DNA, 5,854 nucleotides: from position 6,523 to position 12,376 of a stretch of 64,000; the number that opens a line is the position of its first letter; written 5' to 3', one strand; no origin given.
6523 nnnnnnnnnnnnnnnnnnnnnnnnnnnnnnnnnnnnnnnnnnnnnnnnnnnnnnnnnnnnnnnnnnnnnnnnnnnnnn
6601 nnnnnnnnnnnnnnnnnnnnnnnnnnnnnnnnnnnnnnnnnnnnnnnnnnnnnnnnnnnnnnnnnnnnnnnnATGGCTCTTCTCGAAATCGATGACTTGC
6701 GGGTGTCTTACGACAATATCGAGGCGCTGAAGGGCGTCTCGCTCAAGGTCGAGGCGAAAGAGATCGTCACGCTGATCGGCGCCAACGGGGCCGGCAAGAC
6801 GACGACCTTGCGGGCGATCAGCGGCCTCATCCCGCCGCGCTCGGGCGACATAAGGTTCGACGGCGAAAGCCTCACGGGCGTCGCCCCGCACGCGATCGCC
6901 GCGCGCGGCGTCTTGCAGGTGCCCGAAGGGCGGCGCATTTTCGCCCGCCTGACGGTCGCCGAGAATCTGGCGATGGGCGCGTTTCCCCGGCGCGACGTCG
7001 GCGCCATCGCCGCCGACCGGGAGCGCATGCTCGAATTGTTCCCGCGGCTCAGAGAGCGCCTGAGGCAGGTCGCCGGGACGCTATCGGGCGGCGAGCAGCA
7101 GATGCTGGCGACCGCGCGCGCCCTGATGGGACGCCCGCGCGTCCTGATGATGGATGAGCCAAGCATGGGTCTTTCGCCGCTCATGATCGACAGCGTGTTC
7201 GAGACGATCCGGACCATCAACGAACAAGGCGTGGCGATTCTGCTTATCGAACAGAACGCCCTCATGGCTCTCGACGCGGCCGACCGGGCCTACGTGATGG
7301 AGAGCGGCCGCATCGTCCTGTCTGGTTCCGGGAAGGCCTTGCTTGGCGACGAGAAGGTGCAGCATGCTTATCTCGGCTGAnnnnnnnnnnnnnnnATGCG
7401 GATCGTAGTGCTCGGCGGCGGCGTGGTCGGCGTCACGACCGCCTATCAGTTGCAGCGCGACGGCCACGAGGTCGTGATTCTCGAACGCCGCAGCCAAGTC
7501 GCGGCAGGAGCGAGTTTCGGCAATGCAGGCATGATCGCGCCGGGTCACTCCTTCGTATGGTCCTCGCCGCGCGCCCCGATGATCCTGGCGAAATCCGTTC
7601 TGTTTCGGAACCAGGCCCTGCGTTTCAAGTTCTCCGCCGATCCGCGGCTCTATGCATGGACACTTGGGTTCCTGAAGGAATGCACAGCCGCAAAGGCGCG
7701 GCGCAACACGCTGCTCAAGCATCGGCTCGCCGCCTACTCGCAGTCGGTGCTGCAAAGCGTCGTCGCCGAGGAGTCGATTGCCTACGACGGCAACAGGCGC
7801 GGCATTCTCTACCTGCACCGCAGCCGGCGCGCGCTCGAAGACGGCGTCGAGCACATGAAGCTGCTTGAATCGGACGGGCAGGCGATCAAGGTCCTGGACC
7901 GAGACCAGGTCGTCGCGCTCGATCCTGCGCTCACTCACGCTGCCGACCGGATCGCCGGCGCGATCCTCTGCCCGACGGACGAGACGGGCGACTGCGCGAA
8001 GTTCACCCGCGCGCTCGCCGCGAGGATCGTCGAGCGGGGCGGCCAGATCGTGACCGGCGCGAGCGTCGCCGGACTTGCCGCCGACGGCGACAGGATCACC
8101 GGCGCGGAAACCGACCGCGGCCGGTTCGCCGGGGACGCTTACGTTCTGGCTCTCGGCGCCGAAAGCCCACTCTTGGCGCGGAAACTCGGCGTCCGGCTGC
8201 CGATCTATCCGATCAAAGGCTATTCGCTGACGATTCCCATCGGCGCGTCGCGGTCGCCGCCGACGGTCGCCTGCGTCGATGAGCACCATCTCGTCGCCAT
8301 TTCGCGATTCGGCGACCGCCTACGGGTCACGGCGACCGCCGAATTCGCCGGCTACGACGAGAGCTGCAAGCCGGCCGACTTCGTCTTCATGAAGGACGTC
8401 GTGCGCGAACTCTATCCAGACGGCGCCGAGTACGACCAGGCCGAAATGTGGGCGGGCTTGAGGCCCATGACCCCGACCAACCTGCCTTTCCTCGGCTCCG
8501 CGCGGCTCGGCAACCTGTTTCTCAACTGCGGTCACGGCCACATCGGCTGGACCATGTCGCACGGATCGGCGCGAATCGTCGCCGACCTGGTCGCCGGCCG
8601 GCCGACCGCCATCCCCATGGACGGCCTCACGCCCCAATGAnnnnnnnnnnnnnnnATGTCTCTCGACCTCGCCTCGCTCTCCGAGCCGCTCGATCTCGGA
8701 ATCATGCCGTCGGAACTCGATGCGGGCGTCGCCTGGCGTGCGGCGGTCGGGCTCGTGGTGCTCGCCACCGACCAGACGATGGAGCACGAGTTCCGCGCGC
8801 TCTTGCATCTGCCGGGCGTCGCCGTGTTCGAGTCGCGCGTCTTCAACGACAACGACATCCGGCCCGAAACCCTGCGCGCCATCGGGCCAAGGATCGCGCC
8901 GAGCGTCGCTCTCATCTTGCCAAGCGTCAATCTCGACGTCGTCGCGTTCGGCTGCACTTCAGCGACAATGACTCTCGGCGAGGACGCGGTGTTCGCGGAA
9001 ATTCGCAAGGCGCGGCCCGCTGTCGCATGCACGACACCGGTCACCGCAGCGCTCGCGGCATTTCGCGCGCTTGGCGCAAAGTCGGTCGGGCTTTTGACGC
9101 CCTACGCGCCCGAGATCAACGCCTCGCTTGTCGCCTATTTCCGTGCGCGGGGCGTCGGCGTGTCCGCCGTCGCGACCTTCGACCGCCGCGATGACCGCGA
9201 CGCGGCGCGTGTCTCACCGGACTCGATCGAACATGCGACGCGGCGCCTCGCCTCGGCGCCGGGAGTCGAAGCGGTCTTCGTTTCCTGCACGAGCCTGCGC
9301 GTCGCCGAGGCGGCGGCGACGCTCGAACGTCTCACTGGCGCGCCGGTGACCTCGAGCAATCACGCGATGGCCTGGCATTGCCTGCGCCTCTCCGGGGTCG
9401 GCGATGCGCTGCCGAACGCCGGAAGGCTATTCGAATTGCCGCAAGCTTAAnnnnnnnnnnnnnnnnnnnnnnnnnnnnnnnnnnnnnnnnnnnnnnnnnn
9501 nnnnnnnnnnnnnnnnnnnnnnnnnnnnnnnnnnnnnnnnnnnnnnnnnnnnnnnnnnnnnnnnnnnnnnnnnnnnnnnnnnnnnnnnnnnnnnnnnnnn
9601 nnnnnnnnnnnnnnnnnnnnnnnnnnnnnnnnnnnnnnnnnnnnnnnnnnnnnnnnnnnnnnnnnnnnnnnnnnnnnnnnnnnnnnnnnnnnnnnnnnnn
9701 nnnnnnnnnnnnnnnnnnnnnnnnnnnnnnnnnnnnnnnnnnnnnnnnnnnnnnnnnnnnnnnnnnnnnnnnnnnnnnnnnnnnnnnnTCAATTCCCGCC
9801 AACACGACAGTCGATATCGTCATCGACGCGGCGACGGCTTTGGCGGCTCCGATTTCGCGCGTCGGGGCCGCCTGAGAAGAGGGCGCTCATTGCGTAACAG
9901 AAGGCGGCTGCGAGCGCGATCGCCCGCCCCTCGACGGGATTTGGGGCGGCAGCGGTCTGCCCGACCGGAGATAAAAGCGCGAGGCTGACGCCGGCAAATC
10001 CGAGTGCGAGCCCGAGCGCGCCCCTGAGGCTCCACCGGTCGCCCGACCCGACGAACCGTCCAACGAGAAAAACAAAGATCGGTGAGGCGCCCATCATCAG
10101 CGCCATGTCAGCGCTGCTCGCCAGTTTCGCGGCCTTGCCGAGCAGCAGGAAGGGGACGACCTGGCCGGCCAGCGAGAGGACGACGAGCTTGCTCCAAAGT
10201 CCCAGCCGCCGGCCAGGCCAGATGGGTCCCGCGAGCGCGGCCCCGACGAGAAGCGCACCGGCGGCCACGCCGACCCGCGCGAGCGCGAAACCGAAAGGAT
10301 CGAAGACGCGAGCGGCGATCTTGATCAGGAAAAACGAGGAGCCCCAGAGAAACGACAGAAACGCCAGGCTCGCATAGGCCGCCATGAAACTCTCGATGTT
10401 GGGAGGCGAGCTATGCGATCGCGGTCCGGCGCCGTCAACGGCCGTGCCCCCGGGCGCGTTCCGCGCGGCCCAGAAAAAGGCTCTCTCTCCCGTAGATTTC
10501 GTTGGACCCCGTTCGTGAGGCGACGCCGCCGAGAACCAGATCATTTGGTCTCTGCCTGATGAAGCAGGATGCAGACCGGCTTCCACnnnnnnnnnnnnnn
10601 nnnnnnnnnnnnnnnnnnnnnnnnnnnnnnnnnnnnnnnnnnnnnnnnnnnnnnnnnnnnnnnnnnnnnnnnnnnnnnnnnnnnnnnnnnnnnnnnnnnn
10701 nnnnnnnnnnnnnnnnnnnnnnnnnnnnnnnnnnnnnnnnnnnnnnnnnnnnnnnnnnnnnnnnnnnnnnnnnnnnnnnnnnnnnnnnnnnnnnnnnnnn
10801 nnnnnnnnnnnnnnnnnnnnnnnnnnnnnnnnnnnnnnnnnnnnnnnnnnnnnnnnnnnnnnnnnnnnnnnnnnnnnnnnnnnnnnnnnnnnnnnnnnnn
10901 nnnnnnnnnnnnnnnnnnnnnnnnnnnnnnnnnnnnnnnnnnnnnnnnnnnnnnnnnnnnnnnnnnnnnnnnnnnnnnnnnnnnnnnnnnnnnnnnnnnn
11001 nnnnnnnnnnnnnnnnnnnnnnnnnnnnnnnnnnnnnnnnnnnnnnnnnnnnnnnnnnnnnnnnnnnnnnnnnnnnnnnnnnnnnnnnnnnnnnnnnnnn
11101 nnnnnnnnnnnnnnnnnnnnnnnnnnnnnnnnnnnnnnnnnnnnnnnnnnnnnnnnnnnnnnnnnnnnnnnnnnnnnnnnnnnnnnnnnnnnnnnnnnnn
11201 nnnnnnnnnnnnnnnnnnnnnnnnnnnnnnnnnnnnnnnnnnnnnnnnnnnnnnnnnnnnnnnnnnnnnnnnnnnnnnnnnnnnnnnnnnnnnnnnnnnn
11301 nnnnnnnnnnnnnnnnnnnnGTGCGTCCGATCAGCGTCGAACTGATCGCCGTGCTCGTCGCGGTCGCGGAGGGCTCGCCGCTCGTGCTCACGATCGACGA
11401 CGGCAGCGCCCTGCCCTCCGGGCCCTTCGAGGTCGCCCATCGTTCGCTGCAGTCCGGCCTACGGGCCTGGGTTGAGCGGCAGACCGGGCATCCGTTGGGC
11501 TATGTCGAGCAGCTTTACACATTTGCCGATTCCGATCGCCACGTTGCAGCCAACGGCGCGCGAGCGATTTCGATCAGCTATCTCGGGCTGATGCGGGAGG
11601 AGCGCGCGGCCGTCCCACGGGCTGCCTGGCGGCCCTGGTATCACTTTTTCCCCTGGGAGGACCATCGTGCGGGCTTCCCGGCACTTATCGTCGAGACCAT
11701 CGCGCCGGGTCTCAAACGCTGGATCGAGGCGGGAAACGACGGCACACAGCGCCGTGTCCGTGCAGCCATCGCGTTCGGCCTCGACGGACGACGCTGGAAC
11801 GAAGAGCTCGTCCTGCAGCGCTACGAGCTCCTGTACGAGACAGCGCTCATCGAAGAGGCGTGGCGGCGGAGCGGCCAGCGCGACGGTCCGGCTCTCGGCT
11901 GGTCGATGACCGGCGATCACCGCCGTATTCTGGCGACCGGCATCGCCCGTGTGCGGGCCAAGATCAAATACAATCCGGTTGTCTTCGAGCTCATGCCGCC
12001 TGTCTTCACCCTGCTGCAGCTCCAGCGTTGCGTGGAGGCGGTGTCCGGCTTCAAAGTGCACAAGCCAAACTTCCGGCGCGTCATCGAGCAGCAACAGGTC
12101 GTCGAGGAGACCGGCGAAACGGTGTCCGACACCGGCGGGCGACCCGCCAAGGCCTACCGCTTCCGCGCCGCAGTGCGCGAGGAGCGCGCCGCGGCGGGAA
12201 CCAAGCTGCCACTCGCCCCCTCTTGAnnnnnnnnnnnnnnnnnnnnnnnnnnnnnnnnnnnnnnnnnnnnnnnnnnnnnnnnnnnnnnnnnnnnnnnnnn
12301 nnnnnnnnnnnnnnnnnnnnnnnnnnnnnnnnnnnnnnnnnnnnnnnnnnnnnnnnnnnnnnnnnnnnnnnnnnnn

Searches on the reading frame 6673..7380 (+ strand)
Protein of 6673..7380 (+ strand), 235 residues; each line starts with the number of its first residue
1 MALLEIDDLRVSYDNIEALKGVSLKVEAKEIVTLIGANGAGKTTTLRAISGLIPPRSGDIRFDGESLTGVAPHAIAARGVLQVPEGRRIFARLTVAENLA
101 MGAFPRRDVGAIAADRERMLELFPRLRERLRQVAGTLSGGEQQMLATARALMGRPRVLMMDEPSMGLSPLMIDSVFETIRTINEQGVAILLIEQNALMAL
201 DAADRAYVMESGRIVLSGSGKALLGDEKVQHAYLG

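Call 45: search_protein_families(library=pfam, proteins=[window:6673-7380:+], max_evalue=0.0001)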
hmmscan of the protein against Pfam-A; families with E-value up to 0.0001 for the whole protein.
window:6673-7380:+ (235 aa): 3 families
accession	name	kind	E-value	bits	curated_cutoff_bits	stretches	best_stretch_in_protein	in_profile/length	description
PF00005.33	ABC_tran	-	7.7e-30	104.7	25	1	19-164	1-136/137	ABC transporter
PF13304.12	AAA_21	-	2.3e-09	38.2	27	0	32-89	2-72/304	AAA domain, putative AbiEii toxin, Type IV TA system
PF13555.12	AAA_29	-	9.8e-05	22.5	27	0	19-62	12-54/61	P-loop containing region of AAA domain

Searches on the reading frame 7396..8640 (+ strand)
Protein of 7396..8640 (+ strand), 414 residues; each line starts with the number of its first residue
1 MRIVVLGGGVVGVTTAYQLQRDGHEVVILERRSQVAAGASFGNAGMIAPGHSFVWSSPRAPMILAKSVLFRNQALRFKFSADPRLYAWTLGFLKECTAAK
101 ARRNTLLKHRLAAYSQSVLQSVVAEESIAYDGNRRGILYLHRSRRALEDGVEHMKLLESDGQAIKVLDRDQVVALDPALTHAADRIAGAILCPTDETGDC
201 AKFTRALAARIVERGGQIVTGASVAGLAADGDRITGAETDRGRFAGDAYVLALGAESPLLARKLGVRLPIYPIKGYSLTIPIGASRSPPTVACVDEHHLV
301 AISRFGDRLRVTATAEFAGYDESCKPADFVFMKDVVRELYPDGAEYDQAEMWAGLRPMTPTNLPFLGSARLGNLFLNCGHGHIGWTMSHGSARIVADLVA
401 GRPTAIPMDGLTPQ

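Call 45: search_protein_families(library=pfam, proteins=[window:7396-8640:+], max_evalue=0.0001)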
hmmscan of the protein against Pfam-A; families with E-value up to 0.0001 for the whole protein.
window:7396-8640:+ (414 aa): 5 families
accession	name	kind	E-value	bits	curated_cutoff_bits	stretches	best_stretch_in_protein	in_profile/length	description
PF01266.30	DAO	-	7.4e-72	243.2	27.9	1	2-398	1-353/353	FAD dependent oxidoreductase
PF07992.20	Pyr_redox_2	-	9.4e-08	32.2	26.1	0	2-36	144-178/291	Pyridine nucleotide-disulphide oxidoreductase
PF03486.20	HI0933_like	-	1.3e-06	28.5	50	0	2-36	2-36/244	HI0933-like protein Rossmann domain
PF13450.12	NAD_binding_8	-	6.2e-06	26.8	21.9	1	5-37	1-33/68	NAD(P)-binding Rossmann-like domain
PF00070.33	Pyr_redox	-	2.2e-05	25.3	22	0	2-36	1-35/82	Pyridine nucleotide-disulphide oxidoreductase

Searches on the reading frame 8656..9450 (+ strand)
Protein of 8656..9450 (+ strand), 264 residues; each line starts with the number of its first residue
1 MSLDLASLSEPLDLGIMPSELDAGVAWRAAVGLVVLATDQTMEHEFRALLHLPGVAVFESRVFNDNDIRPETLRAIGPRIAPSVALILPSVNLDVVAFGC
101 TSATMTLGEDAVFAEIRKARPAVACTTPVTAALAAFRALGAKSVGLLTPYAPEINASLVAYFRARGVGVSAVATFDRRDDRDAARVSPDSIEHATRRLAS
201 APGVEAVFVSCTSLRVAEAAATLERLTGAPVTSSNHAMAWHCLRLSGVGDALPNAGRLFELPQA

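Call 45: search_protein_families(library=pfam, proteins=[window:8656-9450:+], max_evalue=0.0001)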
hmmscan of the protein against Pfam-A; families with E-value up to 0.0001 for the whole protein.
window:8656-9450:+ (264 aa): 1 family
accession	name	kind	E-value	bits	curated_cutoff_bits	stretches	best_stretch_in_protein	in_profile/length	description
PF17645.6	Amdase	-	2.6e-22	80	25.9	1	111-259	80-228/228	Arylmalonate decarboxylase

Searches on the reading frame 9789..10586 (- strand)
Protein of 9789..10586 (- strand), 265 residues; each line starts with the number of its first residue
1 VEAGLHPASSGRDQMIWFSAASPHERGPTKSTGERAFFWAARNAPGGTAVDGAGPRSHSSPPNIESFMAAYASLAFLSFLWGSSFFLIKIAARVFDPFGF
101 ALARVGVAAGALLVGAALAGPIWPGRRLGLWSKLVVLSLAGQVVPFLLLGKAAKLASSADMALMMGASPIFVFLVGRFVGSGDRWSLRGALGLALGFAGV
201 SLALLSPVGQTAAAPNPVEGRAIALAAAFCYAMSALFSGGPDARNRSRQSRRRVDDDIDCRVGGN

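Call 45: search_protein_families(library=pfam, proteins=[window:9789-10586:-], max_evalue=0.0001)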
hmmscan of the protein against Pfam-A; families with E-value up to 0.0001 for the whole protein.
window:9789-10586:- (265 aa): 1 family
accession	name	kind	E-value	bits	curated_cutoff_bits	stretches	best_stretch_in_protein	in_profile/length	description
PF00892.27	EamA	-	6.2e-10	39.9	28.2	1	74-204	7-134/135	EamA-like transporter family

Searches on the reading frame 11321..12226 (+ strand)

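Call 45: search_protein_families(library=pfam, proteins=[window:11321-12226:+], max_evalue=0.0001)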
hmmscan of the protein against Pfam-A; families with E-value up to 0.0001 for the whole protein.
window:11321-12226:+ (301 aa): 2 families
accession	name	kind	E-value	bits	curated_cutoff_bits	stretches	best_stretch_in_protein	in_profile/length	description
PF21906.2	NrtR_WHD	-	5.3e-21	75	27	1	221-281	1-61/61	NrtR DNA-binding winged helix domain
PF19368.5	AraR_C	-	2.9e-09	37.5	23.8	1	217-284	1-69/82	AraR C-terminal winged HTH domain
